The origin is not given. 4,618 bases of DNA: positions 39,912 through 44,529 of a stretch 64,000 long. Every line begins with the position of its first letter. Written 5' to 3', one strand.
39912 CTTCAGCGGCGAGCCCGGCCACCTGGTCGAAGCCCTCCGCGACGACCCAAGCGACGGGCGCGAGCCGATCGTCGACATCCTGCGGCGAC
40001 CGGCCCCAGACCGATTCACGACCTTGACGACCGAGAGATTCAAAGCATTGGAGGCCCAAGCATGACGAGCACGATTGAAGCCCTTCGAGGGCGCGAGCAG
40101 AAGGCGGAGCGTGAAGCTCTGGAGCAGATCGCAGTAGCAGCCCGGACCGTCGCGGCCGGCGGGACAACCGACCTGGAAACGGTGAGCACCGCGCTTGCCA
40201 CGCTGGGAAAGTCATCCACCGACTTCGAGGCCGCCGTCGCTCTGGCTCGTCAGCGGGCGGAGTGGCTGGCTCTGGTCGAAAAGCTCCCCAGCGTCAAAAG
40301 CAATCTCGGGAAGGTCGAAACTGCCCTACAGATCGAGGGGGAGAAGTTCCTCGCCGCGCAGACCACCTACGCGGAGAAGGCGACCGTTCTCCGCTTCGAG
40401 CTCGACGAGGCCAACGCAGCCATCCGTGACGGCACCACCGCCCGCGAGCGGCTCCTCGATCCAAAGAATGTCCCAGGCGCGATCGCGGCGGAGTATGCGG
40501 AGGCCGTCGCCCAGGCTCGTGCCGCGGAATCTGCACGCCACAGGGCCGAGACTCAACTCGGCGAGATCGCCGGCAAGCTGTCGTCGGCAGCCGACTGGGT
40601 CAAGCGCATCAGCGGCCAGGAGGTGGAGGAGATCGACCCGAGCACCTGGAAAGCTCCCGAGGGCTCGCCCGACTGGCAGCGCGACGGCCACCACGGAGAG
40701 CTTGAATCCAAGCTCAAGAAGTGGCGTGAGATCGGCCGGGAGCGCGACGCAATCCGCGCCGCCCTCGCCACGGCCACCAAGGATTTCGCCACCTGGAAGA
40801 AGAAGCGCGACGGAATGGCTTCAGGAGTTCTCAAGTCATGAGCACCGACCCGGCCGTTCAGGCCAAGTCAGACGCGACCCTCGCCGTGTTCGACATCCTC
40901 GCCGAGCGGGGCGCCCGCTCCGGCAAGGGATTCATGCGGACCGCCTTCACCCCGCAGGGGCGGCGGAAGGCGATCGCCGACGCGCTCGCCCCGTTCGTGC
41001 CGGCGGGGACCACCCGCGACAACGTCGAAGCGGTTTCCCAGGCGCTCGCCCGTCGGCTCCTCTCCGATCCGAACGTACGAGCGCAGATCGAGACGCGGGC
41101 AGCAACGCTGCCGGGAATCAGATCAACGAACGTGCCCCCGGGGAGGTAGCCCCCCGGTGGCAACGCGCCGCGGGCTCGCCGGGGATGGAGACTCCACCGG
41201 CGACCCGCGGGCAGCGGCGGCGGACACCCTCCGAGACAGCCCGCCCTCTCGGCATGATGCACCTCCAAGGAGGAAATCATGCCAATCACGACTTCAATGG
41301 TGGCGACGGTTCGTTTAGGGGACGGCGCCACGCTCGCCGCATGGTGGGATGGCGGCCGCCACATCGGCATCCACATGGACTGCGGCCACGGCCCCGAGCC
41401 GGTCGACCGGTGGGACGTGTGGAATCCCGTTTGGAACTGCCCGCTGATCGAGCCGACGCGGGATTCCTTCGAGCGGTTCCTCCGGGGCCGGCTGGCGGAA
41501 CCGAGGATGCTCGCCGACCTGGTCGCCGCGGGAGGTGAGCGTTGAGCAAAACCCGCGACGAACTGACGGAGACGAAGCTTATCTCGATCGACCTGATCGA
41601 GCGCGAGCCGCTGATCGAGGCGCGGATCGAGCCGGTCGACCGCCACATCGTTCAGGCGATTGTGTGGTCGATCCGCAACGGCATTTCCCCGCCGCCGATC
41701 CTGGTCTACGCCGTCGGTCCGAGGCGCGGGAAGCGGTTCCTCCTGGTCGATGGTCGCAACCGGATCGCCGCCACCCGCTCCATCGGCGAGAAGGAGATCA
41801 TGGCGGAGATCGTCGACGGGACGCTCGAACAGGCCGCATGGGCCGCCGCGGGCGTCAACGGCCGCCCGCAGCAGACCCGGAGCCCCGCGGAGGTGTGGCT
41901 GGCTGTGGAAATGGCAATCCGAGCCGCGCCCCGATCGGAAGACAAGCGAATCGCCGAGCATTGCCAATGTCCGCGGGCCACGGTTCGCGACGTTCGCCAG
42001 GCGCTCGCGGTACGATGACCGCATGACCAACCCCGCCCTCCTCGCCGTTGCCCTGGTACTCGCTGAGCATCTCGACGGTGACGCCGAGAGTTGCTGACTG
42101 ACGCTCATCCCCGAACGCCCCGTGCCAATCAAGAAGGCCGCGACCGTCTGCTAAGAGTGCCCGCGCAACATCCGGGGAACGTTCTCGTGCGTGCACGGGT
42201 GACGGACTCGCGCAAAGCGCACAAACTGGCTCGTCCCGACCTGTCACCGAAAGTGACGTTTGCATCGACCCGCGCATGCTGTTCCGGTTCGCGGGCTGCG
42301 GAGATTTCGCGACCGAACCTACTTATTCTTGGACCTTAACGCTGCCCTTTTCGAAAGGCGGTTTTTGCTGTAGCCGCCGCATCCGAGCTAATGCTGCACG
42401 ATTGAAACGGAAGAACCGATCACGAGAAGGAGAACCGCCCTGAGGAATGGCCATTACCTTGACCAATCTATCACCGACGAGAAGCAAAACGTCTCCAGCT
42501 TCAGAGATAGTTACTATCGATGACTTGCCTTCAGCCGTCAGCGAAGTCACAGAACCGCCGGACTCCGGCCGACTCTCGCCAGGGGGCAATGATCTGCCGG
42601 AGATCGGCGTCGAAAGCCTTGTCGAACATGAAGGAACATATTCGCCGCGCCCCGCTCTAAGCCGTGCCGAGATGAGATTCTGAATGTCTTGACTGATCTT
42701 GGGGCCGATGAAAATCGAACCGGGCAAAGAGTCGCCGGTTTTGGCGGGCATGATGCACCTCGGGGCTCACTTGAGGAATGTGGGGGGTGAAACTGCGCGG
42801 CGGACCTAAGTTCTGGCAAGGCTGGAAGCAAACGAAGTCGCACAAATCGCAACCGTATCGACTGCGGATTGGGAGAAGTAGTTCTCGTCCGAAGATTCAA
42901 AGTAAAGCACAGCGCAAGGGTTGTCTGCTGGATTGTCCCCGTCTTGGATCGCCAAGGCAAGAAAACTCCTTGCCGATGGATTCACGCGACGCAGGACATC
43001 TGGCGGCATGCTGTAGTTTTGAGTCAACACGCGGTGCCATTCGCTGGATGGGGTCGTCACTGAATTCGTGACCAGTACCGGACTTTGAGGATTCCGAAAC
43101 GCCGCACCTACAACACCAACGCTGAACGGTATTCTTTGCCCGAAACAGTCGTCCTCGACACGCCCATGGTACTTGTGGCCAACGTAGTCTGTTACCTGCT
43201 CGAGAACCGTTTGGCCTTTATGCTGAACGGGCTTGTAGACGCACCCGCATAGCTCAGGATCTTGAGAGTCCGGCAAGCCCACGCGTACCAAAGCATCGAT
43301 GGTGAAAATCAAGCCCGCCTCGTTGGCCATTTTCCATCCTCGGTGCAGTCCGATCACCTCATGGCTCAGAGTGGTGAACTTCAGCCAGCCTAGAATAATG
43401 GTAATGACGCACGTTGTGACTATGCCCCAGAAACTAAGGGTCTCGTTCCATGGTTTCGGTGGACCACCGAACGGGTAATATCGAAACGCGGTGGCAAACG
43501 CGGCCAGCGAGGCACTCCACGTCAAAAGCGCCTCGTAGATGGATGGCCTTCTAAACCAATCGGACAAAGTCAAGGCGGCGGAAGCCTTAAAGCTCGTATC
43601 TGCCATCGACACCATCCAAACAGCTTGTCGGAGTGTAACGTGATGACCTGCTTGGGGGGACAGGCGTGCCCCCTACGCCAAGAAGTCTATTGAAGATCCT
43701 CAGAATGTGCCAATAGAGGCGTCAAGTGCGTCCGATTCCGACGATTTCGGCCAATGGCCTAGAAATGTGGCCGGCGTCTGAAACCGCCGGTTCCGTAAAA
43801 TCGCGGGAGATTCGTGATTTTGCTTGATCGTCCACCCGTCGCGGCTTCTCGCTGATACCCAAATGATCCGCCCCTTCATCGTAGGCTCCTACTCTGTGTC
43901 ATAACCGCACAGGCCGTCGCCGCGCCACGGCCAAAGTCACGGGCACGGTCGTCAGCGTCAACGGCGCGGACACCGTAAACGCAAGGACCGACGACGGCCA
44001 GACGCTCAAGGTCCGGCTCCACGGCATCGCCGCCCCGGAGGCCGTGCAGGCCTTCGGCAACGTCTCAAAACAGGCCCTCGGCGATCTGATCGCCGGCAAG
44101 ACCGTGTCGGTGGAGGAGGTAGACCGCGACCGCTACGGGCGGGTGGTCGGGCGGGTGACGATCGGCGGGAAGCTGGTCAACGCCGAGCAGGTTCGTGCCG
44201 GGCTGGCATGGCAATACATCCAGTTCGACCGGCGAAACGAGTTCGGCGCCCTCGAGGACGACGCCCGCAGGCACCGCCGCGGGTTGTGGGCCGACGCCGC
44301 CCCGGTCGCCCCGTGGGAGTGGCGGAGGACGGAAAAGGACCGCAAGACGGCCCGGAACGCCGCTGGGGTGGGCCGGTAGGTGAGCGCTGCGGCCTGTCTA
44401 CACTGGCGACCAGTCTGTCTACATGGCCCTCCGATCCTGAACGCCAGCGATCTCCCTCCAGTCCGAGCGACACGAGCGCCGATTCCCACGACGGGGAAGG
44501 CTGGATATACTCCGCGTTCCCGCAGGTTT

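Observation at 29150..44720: Tandem array of three differently decayed copies of a phage/satellite-like element beside a tRNA-Ser-like gene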

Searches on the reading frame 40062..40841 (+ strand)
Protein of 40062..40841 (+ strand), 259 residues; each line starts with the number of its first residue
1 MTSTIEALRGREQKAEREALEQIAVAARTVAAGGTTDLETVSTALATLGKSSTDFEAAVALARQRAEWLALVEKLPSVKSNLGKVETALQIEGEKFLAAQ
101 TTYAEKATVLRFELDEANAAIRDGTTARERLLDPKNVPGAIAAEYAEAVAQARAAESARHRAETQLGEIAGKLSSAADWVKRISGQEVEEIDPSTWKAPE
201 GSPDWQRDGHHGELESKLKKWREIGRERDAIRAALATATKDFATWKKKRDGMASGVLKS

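Call 9: search_protein_families(library=pfam, max_evalue=0.01, proteins=[window:40062-40841:+])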
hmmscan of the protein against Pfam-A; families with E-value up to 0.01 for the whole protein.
window:40062-40841:+ (259 aa): 0 families

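Call 26: search_protein_families(library=phrogs, max_evalue=0.01, proteins=[window:40062-40841:+])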
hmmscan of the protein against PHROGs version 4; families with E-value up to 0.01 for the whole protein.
window:40062-40841:+ (259 aa): 0 families

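Call 27: search_protein_families(library=ncbifam, max_evalue=0.01, proteins=[window:40062-40841:+])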
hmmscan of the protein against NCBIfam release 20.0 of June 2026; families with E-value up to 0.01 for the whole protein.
window:40062-40841:+ (259 aa): 0 families

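Call 77: search_protein_families(library=padloc, max_evalue=0.01, proteins=[window:40062-40841:+])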
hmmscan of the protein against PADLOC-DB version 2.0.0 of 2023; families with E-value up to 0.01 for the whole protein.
window:40062-40841:+ (259 aa): 1 family
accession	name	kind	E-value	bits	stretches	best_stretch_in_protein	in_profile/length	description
PDLC00057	DruL4|DruL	-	0.0049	14.2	1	141-250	134-242/309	Unknown function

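Call 109: predict_structure(protein=window:40062-40841:+)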
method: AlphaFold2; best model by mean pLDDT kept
length: 259 residues; sequences in the alignment: 1
mean_pLDDT: 66.6   pTM: 0.37
mean pLDDT of the five models: 66.6, 59.1, 58.1, 56.4, 47.4
residues with pLDDT >= 90: 0; 70-90: 122; 50-70: 98; < 50: 39
segments of 3 or more residues with pLDDT < 50: 181-183, 185-214, 256-259
pLDDT, mean of each block of 10 residues (from residue 1): 74 84 83 85 87 80 68 59 61 65 74 77 76 65 75 77 73 60 42 39 38 49 60 61 66 49
secondary structure, 60 per line:
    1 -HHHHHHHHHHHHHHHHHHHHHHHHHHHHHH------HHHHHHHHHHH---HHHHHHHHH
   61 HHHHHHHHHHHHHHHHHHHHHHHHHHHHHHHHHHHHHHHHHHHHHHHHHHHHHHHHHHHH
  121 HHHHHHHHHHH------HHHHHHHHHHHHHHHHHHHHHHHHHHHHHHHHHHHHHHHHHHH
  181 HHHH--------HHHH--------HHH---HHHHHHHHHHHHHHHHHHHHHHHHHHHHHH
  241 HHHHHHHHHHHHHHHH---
elements in order: H2-31 H38-48 H52-131 H138-184 H193-196 H211-256

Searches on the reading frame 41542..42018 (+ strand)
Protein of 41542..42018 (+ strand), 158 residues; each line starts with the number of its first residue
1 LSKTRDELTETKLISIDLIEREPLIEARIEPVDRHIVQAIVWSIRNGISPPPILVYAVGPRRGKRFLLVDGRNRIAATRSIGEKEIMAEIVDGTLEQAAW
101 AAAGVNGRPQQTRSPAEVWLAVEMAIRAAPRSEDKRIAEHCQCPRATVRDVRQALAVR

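Call 9: search_protein_families(library=pfam, max_evalue=0.01, proteins=[window:41542-42018:+])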
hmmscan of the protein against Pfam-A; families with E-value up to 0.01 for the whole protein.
window:41542-42018:+ (158 aa): 0 families

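Call 26: search_protein_families(library=phrogs, max_evalue=0.01, proteins=[window:41542-42018:+])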
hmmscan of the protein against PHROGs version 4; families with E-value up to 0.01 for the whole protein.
window:41542-42018:+ (158 aa): 3 families
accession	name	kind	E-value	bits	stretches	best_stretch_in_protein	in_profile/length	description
phrog_1033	-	DNA, RNA and nucleotide metabolism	4.9e-13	50.6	1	13-156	35-177/334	ParB-like partition protein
phrog_3264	-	DNA, RNA and nucleotide metabolism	3.8e-06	27.7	1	3-94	41-124/337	ParB-like partition protein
phrog_17439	-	unknown function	0.0035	17.8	1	36-155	39-155/240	-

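Call 27: search_protein_families(library=ncbifam, max_evalue=0.01, proteins=[window:41542-42018:+])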
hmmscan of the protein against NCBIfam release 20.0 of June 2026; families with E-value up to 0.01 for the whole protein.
window:41542-42018:+ (158 aa): 1 family
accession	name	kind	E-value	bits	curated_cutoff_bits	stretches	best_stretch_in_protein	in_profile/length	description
NF053625.1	SerKinSerKArch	equivalog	0.00048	19.4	380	1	11-92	16-89/244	ADP-dependent L-serine kinase SerK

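Call 75: search_solved_structures(query=window:41542-42018:+, max_evalue=1)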
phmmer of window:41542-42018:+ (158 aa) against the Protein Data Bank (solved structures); distinct sequences matched with E-value up to 1: 9.
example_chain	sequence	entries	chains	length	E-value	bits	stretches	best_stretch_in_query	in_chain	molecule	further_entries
4mkm_A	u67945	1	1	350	0.032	17.6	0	73-110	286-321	Putative surface anchored protein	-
3hy2_X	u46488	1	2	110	0.059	16.7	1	24-97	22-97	Sulfiredoxin-1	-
3cyi_A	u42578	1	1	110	0.071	16.4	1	28-97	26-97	Sulfiredoxin-1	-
7lj1_a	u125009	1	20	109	0.13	15.6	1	28-97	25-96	Sulfiredoxin-1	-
1xw3_A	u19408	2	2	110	0.14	15.5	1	28-97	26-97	SULFIREDOXIN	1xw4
2rii_X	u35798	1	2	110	0.14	15.5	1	28-97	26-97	Sulfiredoxin-1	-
1yzs_A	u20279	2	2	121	0.18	15.2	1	28-97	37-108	sulfiredoxin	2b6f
4cry_G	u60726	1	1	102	0.4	14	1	41-98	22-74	ASPARTATE 1-DECARBOXYLASE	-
4azd_A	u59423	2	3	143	0.85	12.9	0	41-98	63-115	ASPARTATE 1-DECARBOXYLASE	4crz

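Call 77: search_protein_families(library=padloc, max_evalue=0.01, proteins=[window:41542-42018:+])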
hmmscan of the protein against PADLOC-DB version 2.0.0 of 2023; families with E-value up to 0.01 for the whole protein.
window:41542-42018:+ (158 aa): 0 families

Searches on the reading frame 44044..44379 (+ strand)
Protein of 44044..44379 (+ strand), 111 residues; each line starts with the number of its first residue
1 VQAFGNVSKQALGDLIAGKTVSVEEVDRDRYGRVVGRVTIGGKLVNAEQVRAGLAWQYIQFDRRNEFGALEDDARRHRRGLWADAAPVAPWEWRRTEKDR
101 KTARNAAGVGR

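Call 9: search_protein_families(library=pfam, max_evalue=0.01, proteins=[window:44044-44379:+])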
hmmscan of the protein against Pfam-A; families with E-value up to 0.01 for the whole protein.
window:44044-44379:+ (111 aa): 1 family
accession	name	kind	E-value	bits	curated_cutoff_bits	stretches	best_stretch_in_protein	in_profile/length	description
PF00565.23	SNase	-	8.4e-19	68.4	21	1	2-84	20-107/107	Staphylococcal nuclease homologue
